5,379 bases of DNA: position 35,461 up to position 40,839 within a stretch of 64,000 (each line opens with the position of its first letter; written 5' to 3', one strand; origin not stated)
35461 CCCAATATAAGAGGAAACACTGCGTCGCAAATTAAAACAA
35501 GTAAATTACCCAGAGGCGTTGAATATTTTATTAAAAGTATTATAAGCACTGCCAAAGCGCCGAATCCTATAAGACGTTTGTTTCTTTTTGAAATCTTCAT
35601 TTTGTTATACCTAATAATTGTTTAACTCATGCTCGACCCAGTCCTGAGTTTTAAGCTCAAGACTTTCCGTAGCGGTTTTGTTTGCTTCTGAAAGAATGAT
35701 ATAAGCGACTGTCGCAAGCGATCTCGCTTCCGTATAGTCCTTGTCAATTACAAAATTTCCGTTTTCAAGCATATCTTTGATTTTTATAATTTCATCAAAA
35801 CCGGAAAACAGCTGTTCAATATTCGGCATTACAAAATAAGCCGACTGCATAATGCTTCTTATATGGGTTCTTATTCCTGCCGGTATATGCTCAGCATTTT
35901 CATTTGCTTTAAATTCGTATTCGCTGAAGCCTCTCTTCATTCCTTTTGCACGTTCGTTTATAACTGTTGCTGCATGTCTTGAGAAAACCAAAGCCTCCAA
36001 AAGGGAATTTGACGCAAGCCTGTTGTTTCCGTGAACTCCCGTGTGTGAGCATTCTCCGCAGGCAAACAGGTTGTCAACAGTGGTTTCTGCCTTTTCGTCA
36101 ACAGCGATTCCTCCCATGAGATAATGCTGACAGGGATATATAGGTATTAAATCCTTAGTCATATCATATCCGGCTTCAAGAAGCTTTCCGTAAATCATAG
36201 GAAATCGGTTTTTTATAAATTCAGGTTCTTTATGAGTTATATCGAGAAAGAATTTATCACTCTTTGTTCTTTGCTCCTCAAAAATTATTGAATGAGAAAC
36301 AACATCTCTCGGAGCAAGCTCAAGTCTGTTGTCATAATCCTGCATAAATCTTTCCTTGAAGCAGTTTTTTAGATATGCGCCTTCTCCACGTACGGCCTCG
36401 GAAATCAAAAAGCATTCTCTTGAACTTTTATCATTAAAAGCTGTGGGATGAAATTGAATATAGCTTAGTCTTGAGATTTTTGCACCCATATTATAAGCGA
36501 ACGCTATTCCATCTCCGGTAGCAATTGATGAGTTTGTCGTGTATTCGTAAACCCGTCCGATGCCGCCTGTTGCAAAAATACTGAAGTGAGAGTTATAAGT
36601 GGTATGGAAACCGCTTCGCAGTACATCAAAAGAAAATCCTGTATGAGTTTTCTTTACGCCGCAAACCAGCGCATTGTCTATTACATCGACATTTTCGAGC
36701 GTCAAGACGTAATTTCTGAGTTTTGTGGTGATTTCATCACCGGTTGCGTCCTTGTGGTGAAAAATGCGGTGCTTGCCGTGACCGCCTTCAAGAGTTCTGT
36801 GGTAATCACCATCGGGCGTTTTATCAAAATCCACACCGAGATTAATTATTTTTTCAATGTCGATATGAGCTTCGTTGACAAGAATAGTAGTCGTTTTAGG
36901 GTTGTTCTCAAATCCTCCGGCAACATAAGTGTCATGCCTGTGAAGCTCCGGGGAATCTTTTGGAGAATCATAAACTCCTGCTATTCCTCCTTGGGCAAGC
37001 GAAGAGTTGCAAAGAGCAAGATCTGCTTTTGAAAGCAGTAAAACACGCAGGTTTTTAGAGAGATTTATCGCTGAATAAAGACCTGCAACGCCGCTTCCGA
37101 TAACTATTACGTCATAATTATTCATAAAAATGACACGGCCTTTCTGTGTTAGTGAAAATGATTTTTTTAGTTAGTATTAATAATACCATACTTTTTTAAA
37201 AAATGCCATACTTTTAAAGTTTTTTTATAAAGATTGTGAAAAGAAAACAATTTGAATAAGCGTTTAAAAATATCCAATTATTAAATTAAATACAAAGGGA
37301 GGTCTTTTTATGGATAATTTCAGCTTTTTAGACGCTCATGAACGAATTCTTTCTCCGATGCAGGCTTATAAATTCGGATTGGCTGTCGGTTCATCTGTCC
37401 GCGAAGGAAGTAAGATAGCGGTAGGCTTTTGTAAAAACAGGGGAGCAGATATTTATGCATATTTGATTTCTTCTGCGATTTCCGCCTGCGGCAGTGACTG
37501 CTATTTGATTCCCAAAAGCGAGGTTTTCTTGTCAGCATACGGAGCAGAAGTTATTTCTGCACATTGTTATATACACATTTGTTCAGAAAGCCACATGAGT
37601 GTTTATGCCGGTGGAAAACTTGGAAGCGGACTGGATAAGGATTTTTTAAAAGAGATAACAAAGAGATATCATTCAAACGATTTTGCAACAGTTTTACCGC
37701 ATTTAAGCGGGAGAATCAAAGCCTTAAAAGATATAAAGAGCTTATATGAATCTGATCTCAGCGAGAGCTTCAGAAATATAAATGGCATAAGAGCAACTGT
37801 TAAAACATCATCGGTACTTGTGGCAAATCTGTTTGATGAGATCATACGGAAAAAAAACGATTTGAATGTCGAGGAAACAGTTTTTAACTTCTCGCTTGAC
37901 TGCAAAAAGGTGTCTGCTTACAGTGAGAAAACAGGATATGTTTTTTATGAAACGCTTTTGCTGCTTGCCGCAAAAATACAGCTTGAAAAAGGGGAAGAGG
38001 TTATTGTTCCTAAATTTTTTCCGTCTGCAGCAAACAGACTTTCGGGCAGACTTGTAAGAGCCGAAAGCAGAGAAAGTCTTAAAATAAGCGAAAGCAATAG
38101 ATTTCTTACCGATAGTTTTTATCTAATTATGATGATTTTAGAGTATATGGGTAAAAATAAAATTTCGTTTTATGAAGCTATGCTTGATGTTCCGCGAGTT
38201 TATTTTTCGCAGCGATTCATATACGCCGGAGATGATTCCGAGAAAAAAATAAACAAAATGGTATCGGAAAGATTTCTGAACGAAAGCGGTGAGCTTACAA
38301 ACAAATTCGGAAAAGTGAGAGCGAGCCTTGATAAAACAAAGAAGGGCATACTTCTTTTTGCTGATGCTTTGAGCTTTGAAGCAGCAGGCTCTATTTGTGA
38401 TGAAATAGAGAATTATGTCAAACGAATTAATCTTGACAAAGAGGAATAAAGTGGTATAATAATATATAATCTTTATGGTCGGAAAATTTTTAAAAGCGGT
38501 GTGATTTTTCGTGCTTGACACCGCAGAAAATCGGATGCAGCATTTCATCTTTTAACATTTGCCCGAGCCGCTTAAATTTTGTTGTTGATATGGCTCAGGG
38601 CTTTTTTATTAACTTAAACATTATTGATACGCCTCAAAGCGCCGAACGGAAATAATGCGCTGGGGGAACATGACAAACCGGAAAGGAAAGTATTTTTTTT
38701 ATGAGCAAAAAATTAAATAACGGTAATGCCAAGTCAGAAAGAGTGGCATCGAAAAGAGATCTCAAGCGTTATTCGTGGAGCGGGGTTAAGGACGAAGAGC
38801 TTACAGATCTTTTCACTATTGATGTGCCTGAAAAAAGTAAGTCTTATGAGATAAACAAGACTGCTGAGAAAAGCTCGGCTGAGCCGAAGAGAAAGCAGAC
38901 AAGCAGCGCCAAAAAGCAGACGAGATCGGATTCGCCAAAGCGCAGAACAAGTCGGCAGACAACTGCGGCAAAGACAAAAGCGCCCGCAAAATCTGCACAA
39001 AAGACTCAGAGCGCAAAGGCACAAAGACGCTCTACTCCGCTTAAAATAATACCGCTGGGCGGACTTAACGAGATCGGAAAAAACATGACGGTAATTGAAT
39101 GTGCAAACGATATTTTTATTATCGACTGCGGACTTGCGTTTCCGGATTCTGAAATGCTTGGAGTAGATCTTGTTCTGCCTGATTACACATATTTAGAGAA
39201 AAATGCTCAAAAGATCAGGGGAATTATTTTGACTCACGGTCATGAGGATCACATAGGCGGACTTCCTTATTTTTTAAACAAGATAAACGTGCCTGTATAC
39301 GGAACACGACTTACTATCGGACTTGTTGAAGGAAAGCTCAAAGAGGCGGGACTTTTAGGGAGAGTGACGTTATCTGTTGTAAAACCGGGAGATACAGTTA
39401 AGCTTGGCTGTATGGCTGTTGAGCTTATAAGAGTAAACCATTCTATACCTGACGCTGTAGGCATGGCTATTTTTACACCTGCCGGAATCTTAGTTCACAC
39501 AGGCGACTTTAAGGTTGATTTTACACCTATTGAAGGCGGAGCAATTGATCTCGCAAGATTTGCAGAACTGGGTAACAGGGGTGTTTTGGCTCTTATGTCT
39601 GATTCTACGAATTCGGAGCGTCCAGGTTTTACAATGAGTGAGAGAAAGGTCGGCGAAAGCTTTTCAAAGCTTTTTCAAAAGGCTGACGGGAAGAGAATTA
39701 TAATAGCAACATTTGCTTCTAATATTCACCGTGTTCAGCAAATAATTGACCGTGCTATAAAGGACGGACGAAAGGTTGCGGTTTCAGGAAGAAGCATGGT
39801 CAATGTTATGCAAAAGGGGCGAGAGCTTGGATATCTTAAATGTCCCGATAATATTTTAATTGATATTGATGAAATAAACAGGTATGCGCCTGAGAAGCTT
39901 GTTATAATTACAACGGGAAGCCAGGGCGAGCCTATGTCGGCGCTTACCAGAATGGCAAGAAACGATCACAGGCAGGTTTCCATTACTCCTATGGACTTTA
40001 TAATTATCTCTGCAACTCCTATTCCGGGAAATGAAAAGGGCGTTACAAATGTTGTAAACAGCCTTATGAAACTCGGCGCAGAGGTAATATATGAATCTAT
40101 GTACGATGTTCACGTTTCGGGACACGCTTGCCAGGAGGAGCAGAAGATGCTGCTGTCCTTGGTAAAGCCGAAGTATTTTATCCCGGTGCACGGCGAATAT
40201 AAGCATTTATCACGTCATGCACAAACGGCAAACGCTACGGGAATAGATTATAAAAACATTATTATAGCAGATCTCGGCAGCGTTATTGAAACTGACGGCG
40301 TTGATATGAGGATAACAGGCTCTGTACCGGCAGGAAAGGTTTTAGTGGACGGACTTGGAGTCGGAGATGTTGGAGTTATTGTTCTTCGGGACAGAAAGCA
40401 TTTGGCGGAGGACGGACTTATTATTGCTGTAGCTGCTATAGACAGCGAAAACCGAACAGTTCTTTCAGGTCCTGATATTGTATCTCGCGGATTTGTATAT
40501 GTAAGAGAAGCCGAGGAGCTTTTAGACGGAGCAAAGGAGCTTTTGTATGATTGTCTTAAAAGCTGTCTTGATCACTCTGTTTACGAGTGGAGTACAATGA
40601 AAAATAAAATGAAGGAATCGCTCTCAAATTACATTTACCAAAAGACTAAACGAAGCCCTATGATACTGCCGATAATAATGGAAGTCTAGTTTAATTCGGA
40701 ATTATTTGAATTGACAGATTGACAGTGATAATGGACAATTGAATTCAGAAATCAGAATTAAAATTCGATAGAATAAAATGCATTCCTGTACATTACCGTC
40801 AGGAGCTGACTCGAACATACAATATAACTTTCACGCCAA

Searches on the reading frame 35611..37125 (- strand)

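Call 65: search_protein_families(library=pfam, proteins=[window:35611-37125:-], max_evalue=0.00001)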
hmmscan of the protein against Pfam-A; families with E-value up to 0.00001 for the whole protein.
window:35611-37125:- (504 aa): 4 families
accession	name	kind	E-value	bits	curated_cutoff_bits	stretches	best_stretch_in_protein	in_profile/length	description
PF00890.30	FAD_binding_2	-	2.2e-73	248.3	20.4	1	5-375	1-414/414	FAD binding domain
PF07992.20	Pyr_redox_2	-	4.7e-09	36.5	26.1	0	4-52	1-50/291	Pyridine nucleotide-disulphide oxidoreductase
PF01266.30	DAO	-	5.2e-07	29.9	27.9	1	5-58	1-57/353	FAD dependent oxidoreductase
PF03486.20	HI0933_like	-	3.4e-06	27.1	50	0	5-35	2-33/244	HI0933-like protein Rossmann domain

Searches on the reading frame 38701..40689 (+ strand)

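Call 65: search_protein_families(library=pfam, proteins=[window:38701-40689:+], max_evalue=0.00001)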
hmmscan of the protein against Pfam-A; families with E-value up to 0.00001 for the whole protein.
window:38701-40689:+ (662 aa): 5 families
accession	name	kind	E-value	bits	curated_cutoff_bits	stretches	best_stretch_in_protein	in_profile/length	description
PF22505.1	RNase_J_b_CASP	-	7.8e-53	178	27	1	331-455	2-126/126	Ribonuclease J, beta-CASP domain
PF17770.6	RNase_J_C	-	3e-34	118.5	23.8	1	561-662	1-102/102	Ribonuclease J C-terminal domain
PF07521.17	RMMBL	-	1e-14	54.7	21.6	1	464-516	6-59/63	Zn-dependent metallo-hydrolase RNA specificity domain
PF00753.33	Lactamase_B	-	3.7e-14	53.6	22.7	1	127-270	6-150/196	Metallo-beta-lactamase superfamily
PF12706.13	Lactamase_B_2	-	3.6e-10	40.2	27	1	141-271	5-144/200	Beta-lactamase superfamily domain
